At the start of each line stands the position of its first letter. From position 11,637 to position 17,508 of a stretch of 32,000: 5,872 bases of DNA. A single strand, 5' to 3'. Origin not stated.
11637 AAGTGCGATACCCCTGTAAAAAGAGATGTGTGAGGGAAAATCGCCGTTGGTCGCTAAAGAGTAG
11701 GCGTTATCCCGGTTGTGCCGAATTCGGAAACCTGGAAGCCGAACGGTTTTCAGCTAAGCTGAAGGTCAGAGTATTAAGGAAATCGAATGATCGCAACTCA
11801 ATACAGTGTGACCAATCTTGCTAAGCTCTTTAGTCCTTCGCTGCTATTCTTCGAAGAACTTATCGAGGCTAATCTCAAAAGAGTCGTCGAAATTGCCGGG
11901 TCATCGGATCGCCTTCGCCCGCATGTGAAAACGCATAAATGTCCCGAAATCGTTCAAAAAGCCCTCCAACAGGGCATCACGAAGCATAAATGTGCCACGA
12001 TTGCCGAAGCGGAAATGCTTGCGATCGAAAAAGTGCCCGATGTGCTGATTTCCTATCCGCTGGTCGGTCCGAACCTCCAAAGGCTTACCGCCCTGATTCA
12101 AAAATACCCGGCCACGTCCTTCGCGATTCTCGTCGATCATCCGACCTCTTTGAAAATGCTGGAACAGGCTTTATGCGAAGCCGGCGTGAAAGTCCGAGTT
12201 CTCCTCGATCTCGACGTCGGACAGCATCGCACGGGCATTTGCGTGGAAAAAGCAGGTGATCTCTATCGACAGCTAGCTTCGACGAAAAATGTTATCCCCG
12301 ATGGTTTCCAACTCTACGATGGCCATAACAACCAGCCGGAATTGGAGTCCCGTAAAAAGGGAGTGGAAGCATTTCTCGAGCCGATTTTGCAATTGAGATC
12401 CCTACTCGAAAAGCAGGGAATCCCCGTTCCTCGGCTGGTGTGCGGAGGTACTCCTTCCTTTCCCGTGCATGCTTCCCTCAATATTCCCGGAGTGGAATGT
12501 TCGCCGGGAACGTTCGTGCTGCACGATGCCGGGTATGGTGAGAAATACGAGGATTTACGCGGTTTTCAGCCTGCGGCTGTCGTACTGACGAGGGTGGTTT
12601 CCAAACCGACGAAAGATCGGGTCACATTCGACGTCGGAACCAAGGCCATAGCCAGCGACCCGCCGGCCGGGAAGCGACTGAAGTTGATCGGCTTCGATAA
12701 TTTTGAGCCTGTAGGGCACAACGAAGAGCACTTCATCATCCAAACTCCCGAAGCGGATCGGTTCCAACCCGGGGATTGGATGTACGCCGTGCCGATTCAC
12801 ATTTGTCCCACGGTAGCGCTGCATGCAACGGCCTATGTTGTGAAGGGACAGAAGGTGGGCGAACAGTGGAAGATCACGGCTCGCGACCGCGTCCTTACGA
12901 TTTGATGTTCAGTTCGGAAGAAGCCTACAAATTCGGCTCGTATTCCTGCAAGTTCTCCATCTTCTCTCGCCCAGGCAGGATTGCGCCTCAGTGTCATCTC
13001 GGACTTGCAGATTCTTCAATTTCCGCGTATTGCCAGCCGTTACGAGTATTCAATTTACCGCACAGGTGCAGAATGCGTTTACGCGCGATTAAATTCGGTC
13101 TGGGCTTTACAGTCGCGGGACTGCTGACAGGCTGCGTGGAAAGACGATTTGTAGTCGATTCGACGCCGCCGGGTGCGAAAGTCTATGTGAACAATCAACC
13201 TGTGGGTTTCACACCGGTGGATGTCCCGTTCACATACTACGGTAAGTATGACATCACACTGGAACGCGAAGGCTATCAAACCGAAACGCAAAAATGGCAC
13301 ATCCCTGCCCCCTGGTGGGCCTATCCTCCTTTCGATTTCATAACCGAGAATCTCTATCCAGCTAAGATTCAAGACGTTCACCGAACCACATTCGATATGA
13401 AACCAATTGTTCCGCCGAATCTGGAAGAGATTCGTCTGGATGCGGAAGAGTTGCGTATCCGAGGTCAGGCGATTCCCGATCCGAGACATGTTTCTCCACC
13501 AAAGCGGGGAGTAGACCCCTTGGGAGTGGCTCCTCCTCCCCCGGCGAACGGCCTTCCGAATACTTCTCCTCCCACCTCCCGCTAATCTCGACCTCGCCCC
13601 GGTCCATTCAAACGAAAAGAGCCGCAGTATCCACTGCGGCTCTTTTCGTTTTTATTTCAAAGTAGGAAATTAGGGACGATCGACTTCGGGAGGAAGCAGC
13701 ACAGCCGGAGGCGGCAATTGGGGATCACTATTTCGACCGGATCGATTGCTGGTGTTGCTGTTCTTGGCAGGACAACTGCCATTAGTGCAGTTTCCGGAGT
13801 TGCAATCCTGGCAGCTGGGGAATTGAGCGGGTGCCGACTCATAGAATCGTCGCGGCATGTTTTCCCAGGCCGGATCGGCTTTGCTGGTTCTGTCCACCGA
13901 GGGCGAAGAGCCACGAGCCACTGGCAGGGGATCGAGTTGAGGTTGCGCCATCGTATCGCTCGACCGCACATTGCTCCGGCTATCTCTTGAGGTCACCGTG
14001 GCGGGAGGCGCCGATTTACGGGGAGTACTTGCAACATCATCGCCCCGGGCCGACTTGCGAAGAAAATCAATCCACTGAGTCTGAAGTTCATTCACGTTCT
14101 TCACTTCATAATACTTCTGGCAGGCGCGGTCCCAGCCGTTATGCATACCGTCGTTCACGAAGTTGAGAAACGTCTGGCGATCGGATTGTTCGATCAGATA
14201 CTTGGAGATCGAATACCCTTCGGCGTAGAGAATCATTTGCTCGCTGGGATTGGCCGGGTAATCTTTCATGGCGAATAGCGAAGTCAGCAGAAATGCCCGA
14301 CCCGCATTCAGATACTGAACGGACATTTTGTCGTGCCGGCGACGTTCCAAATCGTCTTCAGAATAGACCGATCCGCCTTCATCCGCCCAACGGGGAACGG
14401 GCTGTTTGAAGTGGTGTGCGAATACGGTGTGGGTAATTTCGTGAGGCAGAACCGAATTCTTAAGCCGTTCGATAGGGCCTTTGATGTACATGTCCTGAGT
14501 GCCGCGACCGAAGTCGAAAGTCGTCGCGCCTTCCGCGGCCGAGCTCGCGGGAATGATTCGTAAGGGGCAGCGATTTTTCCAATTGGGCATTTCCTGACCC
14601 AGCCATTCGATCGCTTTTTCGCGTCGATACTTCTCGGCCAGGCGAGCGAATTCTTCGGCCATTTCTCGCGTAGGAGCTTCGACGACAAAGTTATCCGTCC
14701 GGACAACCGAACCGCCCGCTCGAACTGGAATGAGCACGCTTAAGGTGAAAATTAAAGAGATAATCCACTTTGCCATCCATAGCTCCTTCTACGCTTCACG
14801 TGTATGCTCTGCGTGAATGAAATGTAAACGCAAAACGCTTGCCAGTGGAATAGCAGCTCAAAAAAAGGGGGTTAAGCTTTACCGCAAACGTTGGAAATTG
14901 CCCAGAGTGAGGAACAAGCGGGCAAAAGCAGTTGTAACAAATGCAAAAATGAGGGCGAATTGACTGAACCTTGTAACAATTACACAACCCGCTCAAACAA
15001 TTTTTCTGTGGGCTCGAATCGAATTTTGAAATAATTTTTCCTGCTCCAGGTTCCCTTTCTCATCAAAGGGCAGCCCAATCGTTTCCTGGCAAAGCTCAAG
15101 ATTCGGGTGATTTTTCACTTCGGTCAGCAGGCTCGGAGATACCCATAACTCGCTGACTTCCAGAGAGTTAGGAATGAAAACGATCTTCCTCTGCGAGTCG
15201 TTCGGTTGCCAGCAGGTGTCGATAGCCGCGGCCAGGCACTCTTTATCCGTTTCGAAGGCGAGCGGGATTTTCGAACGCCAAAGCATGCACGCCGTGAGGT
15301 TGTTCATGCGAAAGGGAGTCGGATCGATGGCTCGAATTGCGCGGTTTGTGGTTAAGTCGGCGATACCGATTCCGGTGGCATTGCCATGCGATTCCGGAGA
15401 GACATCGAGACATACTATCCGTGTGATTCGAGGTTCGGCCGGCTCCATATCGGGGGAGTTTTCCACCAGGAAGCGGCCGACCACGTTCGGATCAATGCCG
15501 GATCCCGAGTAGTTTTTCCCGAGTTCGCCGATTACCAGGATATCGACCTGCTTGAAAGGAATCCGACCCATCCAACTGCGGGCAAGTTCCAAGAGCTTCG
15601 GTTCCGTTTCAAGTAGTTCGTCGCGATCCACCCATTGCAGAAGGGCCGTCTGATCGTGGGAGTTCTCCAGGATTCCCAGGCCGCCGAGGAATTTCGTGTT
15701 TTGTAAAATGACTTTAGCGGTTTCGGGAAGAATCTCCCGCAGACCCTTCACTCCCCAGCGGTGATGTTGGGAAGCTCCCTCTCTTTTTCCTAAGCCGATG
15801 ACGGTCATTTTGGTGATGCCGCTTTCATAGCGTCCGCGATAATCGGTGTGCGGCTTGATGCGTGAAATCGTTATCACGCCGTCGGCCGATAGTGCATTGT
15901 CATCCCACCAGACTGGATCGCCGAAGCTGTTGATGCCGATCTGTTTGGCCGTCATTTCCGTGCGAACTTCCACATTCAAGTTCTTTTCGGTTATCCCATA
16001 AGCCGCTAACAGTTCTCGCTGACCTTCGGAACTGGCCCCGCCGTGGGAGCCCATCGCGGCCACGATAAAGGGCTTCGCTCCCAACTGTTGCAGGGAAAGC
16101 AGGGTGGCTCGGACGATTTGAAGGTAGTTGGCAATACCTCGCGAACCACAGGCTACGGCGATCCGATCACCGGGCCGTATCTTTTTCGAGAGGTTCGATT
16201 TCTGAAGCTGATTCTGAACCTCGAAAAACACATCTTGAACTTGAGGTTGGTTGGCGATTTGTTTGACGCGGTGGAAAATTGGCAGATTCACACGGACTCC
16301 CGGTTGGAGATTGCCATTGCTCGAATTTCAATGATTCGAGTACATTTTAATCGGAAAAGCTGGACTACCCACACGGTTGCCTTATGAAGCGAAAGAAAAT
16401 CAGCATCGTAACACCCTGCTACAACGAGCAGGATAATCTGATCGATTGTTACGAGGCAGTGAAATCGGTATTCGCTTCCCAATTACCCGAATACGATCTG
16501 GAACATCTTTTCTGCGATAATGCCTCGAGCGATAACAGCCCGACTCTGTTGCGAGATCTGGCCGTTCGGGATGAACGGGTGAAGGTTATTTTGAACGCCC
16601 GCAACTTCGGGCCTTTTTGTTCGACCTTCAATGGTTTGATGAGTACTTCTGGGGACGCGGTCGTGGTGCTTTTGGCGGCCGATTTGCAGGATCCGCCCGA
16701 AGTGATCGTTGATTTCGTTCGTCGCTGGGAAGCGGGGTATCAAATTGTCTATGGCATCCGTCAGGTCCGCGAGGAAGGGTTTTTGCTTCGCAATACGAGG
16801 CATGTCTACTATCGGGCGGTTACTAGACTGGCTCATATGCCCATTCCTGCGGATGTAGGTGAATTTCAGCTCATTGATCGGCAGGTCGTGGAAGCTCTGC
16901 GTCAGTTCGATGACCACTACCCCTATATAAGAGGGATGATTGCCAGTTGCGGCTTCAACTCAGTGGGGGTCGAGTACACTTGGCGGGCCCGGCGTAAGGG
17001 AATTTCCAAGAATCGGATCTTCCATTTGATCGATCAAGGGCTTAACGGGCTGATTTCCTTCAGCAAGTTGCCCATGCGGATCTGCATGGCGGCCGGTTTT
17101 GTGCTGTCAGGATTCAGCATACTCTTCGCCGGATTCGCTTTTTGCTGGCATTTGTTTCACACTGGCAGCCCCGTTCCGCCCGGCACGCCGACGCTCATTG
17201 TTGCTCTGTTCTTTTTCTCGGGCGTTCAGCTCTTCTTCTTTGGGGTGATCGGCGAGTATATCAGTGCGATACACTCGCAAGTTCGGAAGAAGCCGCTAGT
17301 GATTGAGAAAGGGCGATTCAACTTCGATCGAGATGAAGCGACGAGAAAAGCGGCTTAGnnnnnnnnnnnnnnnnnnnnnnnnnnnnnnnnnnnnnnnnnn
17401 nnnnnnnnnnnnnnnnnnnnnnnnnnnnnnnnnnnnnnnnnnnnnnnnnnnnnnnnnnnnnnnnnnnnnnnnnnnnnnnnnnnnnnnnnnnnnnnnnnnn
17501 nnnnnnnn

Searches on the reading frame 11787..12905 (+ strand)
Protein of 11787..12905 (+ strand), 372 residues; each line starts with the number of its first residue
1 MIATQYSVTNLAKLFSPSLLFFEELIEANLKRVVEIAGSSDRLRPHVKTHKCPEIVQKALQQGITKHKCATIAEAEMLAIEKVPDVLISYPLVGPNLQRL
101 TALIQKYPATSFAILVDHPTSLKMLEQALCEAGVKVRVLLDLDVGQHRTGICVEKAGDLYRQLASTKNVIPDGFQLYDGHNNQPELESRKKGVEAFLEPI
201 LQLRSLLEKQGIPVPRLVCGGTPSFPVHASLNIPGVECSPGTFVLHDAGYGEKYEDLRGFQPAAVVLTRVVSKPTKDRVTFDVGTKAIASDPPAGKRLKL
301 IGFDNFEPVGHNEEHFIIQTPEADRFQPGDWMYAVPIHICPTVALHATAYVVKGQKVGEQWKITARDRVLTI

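Call 41: search_protein_families(library=pfam, proteins=[window:11787-12905:+])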
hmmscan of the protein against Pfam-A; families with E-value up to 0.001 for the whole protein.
window:11787-12905:+ (372 aa): 2 families
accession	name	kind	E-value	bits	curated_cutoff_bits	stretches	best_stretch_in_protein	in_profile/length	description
PF14031.13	D-ser_dehydrat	-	2.7e-18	66.8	22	1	263-352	1-97/97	Putative serine dehydratase domain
PF01168.26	Ala_racemase_N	-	3.6e-17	63.3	24.1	1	26-228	6-202/220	Alanine racemase, N-terminal domain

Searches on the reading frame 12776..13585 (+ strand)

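Call 42: search_protein_families(library=pfam, proteins=[window:12776-13585:+])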
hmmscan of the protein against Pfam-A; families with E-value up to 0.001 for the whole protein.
window:12776-13585:+ (269 aa): 1 family
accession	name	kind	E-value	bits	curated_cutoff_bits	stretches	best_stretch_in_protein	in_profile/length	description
PF08308.17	PEGA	-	1e-11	45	20.8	1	126-172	5-51/71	PEGA domain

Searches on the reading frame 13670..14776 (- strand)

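Call 42: search_protein_families(library=pfam, proteins=[window:13670-14776:-])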
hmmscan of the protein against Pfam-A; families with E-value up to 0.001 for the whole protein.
window:13670-14776:- (368 aa): 1 family
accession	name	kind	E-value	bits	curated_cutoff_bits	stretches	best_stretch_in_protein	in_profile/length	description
PF13485.12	Peptidase_MA_2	-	2.3e-07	31.3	32.4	1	111-239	71-199/201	Peptidase MA superfamily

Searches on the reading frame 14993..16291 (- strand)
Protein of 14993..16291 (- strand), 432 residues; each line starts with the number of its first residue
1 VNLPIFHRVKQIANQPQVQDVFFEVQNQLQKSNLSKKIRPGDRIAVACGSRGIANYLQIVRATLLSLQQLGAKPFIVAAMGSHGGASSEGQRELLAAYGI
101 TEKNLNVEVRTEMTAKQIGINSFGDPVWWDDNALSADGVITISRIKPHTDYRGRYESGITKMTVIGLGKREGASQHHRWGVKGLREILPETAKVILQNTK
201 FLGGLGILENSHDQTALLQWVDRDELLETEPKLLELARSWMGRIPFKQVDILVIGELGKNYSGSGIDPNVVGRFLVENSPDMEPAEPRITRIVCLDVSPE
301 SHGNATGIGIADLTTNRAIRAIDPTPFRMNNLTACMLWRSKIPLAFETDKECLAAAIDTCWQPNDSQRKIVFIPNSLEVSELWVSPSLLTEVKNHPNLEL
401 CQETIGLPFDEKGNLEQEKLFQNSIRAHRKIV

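Call 42: search_protein_families(library=pfam, proteins=[window:14993-16291:-])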
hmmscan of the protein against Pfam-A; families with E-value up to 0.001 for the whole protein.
window:14993-16291:- (432 aa): 1 family
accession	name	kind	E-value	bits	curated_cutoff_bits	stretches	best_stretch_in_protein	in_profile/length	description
PF09861.14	Lar_N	-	3e-08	33.6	23.3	1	17-179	30-194/204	Lactate racemase N-terminal domain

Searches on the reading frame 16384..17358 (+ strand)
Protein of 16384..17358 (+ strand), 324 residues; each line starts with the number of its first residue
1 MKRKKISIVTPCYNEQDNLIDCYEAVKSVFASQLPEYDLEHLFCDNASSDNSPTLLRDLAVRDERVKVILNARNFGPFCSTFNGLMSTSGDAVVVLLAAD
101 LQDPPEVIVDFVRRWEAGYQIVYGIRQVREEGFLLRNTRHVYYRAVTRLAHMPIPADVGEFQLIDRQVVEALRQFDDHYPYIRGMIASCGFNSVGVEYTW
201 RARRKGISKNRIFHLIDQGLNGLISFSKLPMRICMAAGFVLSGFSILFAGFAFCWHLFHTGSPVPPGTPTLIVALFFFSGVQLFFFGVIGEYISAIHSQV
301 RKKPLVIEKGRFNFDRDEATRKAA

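Call 12: search_protein_families(library=pfam, proteins=[window:16384-17358:+])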
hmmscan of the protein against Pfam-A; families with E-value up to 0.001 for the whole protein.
window:16384-17358:+ (324 aa): 1 family
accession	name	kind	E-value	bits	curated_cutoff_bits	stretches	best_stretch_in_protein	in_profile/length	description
PF00535.33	Glycos_transf_2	-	9.7e-23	81.4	23.3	1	7-172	1-167/168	Glycosyl transferase family 2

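Call 44: find_encoding_contigs(protein=window:16384-17358:+, flank=10000, max_places=5)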
Protein window:16384-17358:+ (324 aa): 1 contig read that carries it; 1 place shown.
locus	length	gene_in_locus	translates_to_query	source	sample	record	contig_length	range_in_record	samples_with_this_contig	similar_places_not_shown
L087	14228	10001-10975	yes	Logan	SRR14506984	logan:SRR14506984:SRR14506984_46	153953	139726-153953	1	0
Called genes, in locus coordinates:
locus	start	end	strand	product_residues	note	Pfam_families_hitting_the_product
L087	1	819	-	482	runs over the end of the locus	PF00224:PK, PF02887:PK_C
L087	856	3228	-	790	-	PF00930:DPPIV_N, PF00326:Peptidase_S9, PF12146:Hydrolase_4 (faint)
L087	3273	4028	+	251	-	PF02361:CbiQ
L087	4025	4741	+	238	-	PF00005:ABC_tran, PF02463:SMC_N (weak), PF13304:AAA_21 (faint)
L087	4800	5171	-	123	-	PF11950:DUF3467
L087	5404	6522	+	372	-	PF01168:Ala_racemase_N, PF14031:D-ser_dehydrat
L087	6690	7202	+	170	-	PF08308:PEGA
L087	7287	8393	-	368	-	PF13485:Peptidase_MA_2 (weak)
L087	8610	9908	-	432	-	PF09861:Lar_N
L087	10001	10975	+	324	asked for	PF00535:Glycos_transf_2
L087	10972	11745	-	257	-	PF13507:GATase_5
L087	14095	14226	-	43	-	?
